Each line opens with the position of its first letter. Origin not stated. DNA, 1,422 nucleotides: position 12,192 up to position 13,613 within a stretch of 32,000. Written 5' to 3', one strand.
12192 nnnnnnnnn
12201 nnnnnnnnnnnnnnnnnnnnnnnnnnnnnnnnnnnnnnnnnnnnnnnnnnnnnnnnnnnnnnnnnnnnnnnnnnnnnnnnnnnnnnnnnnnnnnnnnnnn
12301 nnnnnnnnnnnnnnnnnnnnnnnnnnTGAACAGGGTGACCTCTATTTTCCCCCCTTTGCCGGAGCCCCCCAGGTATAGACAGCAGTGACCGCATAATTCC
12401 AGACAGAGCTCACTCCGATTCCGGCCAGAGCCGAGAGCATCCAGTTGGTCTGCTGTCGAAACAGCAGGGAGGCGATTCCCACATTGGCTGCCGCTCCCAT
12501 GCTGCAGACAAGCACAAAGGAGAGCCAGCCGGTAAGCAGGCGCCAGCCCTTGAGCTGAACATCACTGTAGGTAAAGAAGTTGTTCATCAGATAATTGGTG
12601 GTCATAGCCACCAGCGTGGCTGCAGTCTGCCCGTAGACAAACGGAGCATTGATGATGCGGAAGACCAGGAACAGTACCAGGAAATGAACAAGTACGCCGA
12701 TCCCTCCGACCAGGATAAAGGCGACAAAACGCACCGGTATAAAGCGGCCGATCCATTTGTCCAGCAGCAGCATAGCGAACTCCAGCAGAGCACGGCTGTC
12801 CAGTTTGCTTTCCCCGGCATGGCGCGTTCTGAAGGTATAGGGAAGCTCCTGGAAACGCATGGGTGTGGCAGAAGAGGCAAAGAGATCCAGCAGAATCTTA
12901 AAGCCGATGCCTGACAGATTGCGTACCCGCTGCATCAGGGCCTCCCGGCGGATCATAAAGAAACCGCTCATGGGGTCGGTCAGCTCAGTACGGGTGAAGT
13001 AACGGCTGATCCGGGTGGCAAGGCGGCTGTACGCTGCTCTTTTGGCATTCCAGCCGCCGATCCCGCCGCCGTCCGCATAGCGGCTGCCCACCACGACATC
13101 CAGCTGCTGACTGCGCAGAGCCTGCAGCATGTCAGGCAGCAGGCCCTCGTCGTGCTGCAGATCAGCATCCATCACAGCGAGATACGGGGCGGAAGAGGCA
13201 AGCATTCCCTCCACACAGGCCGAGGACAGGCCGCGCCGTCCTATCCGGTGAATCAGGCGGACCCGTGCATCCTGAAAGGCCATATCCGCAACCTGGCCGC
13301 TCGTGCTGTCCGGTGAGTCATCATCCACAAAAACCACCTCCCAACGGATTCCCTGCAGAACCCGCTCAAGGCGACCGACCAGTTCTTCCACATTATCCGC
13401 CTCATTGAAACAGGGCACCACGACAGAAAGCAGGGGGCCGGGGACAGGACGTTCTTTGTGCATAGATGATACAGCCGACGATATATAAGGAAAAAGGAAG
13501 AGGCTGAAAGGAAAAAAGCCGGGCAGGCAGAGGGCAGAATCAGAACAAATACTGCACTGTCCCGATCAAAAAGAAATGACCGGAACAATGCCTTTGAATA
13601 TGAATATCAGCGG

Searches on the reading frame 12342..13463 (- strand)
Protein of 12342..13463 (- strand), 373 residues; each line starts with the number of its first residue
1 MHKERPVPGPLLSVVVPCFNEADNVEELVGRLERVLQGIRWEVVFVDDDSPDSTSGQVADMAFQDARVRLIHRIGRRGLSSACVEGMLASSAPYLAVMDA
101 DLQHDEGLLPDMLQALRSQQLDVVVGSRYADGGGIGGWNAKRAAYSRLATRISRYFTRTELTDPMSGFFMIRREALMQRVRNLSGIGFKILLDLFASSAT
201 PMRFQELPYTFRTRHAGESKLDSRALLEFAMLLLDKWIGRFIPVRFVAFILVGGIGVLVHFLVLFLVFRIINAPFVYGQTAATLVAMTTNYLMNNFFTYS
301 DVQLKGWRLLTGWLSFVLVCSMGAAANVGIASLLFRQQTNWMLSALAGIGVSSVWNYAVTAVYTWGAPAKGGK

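Call 5: search_protein_families(library=pfam, proteins=[window:12342-13463:-], max_evalue=1)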
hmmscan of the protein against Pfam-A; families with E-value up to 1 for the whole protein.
window:12342-13463:- (373 aa): 5 families
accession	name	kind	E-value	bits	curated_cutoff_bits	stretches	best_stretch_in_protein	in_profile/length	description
PF00535.33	Glycos_transf_2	-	5e-33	114.8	23.3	1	13-177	1-165/168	Glycosyl transferase family 2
PF04138.20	GtrA_DPMS_TM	-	1.7e-17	64.1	26.1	1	249-365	2-117/117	GtrA/DPMS, transmembrane domain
PF13641.12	Glyco_tranf_2_3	-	2.1e-09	38.2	27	1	12-187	3-181/230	Glycosyltransferase like family 2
PF13506.12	Glyco_transf_21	-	9.8e-05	22.3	21.7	1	82-186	21-123/174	Glycosyl transferase family 21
PF23761.1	Beta-prop_DCAF4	-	0.035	13.4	27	1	287-335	71-119/353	DDB1- and CUL4-associated factor 4 beta-propeller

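Call 6: search_protein_families(library=ncbifam, proteins=[window:12342-13463:-], max_evalue=1)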
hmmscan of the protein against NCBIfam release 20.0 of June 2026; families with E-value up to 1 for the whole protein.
window:12342-13463:- (373 aa): 21 families
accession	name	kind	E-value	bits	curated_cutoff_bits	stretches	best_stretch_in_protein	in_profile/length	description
NF047588.1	GlcsyltransPgfSStrep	equivalog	4.9e-19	68.7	500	1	12-273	3-255/308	glycosyltransferase PgfS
TIGR03937.1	PgaC_IcaA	equivalog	1.1e-14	54.2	422.3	1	10-119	45-153/407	poly-beta-1,6-N-acetyl-D-glucosamine synthase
NF058614.1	PPMAGASynPpgS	equivalog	8.5e-12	45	370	1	14-173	4-159/226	polyprenyl-phospho-N-acetylgalactosaminyl synthase PpgS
TIGR04182.1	glyco_TIGR04182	equivalog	3.6e-11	43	325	1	13-223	3-203/293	S-layer glycoprotein N-glycosyltransferase AglJ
NF041875.1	EPS_EpsD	equivalog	4.1e-11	42.8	370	1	12-128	1-116/325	exopolysaccharide biosynthesis glycosyltransferase EpsD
NF045692.1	OglycostaseCruG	equivalog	2.1e-10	40.1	600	1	12-125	43-161/386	2'-O-glycosyltransferase CruG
NF007986.1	PRK10714.1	equivalog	5.7e-10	38.7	529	1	12-296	8-283/316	undecaprenyl-phosphate 4-deoxy-4-formamido-L-arabinose transferase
NF007482.0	PRK10073.1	equivalog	1.3e-09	37.5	423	1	10-124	6-118/334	glycosyltransferase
NF047683.1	TeichurnBiosyTuaG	equivalog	3.6e-09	36.6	400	1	10-118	6-113/252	teichuronic acid biosynthesis protein TuaG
TIGR03965.1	mycofact_glyco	equivalog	7.6e-09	34.9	280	1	12-125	76-188/467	mycofactocin biosynthesis glycosyltransferase MftF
TIGR04283.1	glyco_like_mftF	equivalog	3e-08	33.5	182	1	12-118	1-99/221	TIGR04283 family arsenosugar biosynthesis glycosyltransferase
TIGR03469.1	HpnB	hypoth_equivalog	3.1e-07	29.8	379.25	1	10-124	44-168/386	hopene-associated glycosyltransferase HpnB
NF010496.0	PRK13915.1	equivalog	1.3e-05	24.4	262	1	12-116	33-142/307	glucosyl-3-phosphoglycerate synthase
NF038302.1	EPS_HpsE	equivalog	1.8e-05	23.8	300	1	12-102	3-97/307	hormogonium polysaccharide biosynthesis glycosyltransferase HpsE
NF053846.1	glyco_with_XrtP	equivalog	0.00024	19.9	520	1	14-73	45-102/440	XrtP-associated glycosyltransferase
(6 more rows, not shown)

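Call 36: find_homologous_proteins(query=window:12342-13463:-, max_evalue=1e-60)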
Query window:12342-13463:- (373 aa): 7977 proteins with E <= 1e-60 among 8000 candidates; the best 120 are listed.
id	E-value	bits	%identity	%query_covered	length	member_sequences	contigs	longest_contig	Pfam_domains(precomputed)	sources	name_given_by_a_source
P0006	2.3e-246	835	100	100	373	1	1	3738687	PF13641.13,PF04138.21,PF00535.33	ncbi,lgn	ncbi:MAG: glycosyltransferase family 2 protein [Candidatus Electrothrix sp. YB6]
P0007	2.5e-206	703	83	100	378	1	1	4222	PF13641.13,PF04138.21,PF00535.33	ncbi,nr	ncbi:MAG: glycosyltransferase family 2 protein [Candidatus Electrothrix sp. AR4]|nr:glycosyltransfer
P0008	2.0e-204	697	84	98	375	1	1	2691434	PF04138.21,PF00535.33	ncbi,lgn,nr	ncbi:MAG: glycosyltransferase family 2 protein [Candidatus Electrothrix sp. Rat3]|nr:glycosyltransfe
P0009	2.8e-204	696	82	98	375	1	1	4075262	PF04138.21,PF00535.33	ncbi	ncbi:Dolichyl-phosphate beta-D-mannosyltransferase [Candidatus Electrothrix laxa]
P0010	7.5e-204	695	84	98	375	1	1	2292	PF04138.21,PF00535.33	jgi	jgi:dolichol-phosphate mannosyltransferase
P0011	1.0e-201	688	82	98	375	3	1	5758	PF13641.13,PF04138.21,PF00535.33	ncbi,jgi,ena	-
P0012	1.4e-201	687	82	98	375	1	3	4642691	PF13641.13,PF04138.21,PF00535.33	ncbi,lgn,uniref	ncbi:MAG: glycosyltransferase family 2 protein [Candidatus Electrothrix sp. GW3-4]|uniref:glycosyltr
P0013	1.5e-200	684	82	98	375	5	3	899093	PF04138.21,PF00535.33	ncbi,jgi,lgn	ncbi:Dolichol-phosphate mannosyltransferase [Candidatus Electrothrix aarhusensis]|jgi:dolichol-phosp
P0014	1.8e-200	684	82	98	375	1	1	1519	PF13641.13,PF04138.21,PF00535.33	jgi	jgi:dolichol-phosphate mannosyltransferase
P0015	1.2e-199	681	81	98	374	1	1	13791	PF04138.21,PF00535.33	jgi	jgi:dolichol-phosphate mannosyltransferase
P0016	6.6e-199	679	83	98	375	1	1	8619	PF13641.13,PF04138.21,PF00535.33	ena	-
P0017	7.7e-199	678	81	100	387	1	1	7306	PF13641.13,PF04138.21,PF00535.33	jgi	jgi:dolichol-phosphate mannosyltransferase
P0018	8.8e-199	678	82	98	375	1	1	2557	PF13641.13,PF04138.21,PF00535.33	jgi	jgi:dolichol-phosphate mannosyltransferase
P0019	1.5e-198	677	81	98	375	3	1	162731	PF04138.21,PF00535.33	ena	-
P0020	2.5e-198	677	81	98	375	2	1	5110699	PF13641.13,PF04138.21,PF00535.33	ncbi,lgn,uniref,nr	ncbi:MAG: glycosyltransferase family 2 protein [Candidatus Electrothrix aestuarii]|uniref:Glycosyltr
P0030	5.3e-195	666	79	95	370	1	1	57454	PF13641.13,PF04138.21,PF00535.33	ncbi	ncbi:Dolichyl-phosphate beta-D-mannosyltransferase [Candidatus Electrothrix gigas]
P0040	5.0e-153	528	66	96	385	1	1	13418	PF13641.13,PF04138.21,PF00535.33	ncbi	-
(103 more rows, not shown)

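Call 39: find_encoding_contigs(protein=P0009, flank=4000, max_places=1)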
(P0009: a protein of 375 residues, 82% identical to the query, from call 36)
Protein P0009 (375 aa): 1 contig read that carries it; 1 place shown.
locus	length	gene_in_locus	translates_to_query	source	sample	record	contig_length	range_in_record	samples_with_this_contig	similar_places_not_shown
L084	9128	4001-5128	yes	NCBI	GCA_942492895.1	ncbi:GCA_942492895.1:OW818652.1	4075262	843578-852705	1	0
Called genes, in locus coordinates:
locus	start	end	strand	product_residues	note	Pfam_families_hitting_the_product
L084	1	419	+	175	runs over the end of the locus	PF12637:TSCPD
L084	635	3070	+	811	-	PF00990:GGDEF, PF00563:EAL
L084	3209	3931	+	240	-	-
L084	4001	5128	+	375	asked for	PF00535:Glycos_transf_2, PF04138:GtrA_DPMS_TM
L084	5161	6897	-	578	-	PF01145:Band_7 (weak), PF15975:Flot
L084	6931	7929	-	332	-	PF13365:Trypsin_2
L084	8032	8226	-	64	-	-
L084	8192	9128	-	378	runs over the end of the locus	-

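Call 40: find_encoding_contigs(protein=P0012, flank=4000, max_places=1)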
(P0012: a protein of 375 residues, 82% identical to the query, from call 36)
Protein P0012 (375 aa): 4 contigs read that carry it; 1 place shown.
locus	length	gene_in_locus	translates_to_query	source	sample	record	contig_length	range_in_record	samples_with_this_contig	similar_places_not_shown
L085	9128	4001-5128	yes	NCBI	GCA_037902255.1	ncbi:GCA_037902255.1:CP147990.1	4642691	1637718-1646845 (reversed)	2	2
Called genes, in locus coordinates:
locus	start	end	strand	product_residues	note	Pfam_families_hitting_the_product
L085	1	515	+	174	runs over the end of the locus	PF12637:TSCPD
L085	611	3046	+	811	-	PF00990:GGDEF, PF00563:EAL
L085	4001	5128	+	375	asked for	PF13641:Glyco_tranf_2_3 (weak), PF00535:Glycos_transf_2, PF04138:GtrA_DPMS_TM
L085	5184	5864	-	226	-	PF01467:CTP_transf_like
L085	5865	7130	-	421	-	PF00171:Aldedh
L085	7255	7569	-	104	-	-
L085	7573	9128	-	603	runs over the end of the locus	PF08497:Radical_SAM_N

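Call 41: find_encoding_contigs(protein=P0020, flank=4000, max_places=1)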
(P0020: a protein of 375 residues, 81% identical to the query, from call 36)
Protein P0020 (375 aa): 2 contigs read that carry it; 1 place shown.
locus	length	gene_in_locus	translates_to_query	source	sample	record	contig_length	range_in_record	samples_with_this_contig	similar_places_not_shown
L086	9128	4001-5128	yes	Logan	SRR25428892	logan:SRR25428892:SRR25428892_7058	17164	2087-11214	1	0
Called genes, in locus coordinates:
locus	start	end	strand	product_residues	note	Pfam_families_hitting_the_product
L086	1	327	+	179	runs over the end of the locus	PF12637:TSCPD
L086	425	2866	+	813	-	PF00990:GGDEF, PF00563:EAL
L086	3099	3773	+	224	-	-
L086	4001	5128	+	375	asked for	PF13641:Glyco_tranf_2_3 (weak), PF00535:Glycos_transf_2, PF04138:GtrA_DPMS_TM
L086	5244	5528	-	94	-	-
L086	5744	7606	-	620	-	PF20142:Scaffold, PF01471:PG_binding_1 (weak), PF03734:YkuD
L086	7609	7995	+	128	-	-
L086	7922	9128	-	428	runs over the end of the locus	PF05221:AdoHcyase, PF00670:AdoHcyase_NAD, PF02826:2-Hacid_dh_C (weak)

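Call 45: search_protein_families(library=pfam, proteins=[L084:3209-3931:+, L085:3230-3877:+], max_evalue=10)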
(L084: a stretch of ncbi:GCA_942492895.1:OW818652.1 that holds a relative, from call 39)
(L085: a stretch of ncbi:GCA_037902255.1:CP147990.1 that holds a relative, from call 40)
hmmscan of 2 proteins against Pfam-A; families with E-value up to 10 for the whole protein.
L084:3209-3931:+ (240 aa): 0 families

L085:3230-3877:+ (215 aa): 0 families

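Call 81: find_encoding_contigs(protein=P0040, flank=4000, max_places=1)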
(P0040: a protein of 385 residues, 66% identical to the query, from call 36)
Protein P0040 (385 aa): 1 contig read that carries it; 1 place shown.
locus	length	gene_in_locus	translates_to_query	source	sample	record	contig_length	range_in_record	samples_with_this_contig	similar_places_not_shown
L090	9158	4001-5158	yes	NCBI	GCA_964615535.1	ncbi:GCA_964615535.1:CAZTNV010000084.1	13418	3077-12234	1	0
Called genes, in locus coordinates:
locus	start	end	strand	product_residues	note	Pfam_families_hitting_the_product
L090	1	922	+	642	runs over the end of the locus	PF08447:PAS_3, PF00512:HisKA, PF02518:HATPase_c, PF00072:Response_reg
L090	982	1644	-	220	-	PF01323:DSBA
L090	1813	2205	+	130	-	-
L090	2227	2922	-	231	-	PF06299:DUF1045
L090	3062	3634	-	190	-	PF12917:YfbR-like (faint)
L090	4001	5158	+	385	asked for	PF13641:Glyco_tranf_2_3 (weak), PF00535:Glycos_transf_2, PF04138:GtrA_DPMS_TM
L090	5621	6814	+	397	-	PF13439:Glyco_transf_4, PF13579:Glyco_trans_4_4, PF00534:Glycos_transf_1, PF13692:Glyco_trans_1_4, PF13524:Glyco_trans_1_2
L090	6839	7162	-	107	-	-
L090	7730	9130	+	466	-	PF02397:Bac_transf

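Call 82: find_encoding_contigs(protein=P0030, flank=4000, max_places=1)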
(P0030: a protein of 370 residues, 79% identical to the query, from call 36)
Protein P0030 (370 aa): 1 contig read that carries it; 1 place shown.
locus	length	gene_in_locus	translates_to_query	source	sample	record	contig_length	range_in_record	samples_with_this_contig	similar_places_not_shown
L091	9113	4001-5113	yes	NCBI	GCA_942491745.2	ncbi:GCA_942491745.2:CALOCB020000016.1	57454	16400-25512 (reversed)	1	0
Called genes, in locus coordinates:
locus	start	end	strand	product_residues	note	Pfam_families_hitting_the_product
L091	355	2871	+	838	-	PF13426:PAS_9 (weak), PF00990:GGDEF, PF00563:EAL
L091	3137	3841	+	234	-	-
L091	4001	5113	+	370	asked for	PF00535:Glycos_transf_2, PF13641:Glyco_tranf_2_3, PF04138:GtrA_DPMS_TM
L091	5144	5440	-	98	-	-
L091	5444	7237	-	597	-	PF00012:HSP70, PF06723:MreB_Mbl, PF00012:HSP70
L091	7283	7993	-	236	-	PF01025:GrpE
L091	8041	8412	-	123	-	PF00226:DnaJ (weak)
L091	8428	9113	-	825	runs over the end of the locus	PF13428:TPR_14 (faint), PF14559:TPR_19 (faint)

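Call 85: search_protein_families(library=ncbifam, proteins=[L091:3137-3841:+], max_evalue=1)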
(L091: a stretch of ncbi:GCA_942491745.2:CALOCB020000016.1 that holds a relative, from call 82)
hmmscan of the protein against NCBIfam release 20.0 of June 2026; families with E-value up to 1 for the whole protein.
L091:3137-3841:+ (234 aa): 0 families
